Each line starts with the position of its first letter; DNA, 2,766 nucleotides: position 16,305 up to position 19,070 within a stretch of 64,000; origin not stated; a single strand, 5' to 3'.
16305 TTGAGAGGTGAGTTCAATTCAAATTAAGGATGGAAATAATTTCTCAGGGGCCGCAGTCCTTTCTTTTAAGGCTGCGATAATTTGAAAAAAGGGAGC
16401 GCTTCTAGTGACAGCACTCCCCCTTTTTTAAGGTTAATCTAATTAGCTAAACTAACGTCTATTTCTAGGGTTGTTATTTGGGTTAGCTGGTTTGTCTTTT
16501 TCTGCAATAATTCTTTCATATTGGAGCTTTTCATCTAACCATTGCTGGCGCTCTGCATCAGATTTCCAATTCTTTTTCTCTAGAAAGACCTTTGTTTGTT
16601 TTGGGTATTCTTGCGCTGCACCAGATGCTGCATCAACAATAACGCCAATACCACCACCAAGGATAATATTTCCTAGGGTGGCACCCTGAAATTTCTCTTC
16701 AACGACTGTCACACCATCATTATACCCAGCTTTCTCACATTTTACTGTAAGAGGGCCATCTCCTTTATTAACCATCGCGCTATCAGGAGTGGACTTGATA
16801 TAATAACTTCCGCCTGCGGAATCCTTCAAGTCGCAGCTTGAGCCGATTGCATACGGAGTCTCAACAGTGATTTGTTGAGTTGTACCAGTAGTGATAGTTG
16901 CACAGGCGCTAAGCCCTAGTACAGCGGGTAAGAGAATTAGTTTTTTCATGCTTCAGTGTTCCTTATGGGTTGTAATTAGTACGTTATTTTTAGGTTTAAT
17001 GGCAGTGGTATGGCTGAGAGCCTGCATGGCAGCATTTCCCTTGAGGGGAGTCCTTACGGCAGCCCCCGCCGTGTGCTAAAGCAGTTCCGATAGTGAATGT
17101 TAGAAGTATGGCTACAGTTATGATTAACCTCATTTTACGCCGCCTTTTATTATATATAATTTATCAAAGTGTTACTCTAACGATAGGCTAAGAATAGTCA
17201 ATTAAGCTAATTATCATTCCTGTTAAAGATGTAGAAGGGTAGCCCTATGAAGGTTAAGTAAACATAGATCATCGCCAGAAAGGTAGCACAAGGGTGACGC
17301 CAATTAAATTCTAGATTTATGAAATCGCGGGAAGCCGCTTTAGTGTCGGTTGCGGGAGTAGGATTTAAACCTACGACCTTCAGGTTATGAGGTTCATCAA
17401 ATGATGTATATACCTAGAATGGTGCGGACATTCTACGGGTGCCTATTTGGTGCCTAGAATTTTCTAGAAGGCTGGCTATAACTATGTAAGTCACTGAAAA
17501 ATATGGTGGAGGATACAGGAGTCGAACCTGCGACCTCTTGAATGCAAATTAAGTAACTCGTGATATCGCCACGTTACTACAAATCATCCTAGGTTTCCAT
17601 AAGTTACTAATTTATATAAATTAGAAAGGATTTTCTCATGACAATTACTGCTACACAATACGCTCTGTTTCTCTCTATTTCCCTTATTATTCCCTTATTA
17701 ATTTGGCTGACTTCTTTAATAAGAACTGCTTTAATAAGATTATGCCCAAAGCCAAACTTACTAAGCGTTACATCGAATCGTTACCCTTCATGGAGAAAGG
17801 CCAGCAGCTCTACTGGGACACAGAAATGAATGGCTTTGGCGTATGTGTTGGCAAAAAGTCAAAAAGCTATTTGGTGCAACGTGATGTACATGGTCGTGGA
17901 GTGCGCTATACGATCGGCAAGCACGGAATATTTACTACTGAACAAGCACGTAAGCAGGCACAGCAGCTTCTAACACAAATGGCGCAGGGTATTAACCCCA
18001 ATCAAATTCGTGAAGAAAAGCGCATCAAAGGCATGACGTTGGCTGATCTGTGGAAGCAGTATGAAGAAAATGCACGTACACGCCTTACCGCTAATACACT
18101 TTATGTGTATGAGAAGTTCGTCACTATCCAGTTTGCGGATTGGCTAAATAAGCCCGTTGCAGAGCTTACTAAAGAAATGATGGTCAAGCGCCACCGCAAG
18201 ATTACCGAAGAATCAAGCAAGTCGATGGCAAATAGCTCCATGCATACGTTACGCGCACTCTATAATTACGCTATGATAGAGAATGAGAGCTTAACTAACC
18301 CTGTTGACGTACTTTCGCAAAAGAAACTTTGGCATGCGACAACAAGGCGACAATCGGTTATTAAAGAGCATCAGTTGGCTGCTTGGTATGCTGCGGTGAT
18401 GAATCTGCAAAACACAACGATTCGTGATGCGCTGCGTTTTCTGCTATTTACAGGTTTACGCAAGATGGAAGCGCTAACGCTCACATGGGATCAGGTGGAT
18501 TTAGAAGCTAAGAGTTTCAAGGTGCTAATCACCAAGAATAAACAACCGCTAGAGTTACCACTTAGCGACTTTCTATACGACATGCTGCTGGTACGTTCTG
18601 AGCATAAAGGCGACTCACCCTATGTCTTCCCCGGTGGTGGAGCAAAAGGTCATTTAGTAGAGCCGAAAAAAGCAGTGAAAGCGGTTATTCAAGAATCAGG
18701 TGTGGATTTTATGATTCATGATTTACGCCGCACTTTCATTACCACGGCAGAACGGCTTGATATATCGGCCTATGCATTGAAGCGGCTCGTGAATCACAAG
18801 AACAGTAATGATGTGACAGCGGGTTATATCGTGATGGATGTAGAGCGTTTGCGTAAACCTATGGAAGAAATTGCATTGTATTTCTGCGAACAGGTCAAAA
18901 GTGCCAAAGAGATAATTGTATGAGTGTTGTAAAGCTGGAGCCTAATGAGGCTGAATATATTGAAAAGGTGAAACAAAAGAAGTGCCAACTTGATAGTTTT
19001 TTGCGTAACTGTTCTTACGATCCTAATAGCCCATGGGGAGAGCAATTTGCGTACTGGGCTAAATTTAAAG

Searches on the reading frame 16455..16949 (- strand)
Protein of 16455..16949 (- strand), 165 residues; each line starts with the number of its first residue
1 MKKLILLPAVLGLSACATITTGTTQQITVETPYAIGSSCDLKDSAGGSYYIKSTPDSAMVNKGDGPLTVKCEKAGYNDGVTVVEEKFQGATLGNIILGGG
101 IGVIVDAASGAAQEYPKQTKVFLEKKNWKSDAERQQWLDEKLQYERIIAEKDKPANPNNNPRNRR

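Call 15: search_protein_families(library=pfam, proteins=[window:16455-16949:-], max_evalue=0.01)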
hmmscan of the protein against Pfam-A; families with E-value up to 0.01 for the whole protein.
window:16455-16949:- (165 aa): 0 families

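Call 46: search_protein_families(library=phrogs, proteins=[window:16455-16949:-], max_evalue=1)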
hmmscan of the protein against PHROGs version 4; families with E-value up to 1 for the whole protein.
window:16455-16949:- (165 aa): 4 families
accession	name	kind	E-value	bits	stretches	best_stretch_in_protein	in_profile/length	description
phrog_6823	-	unknown function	1.4e-12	48.9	1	2-126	2-135/139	-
phrog_16495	-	lysis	0.066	14.6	1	1-25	1-25/82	Rz-like spanin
phrog_1119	-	moron, auxiliary metabolic gene and host takeover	0.091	14.2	1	1-21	1-21/78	Cor superinfection exclusion protein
phrog_27799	-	unknown function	0.16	13.5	1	2-56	4-61/88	-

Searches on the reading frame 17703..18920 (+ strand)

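Call 15: search_protein_families(library=pfam, proteins=[window:17703-18920:+], max_evalue=0.01)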
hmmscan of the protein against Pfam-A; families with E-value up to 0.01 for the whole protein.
window:17703-18920:+ (406 aa): 2 families
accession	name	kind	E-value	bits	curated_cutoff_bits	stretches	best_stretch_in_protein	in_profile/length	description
PF00589.27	Phage_integrase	-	7.9e-17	62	27.1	1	220-376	3-166/172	Phage integrase family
PF13356.12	Arm-DNA-bind_3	-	3.4e-12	46.8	27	1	19-105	1-82/83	Arm DNA-binding domain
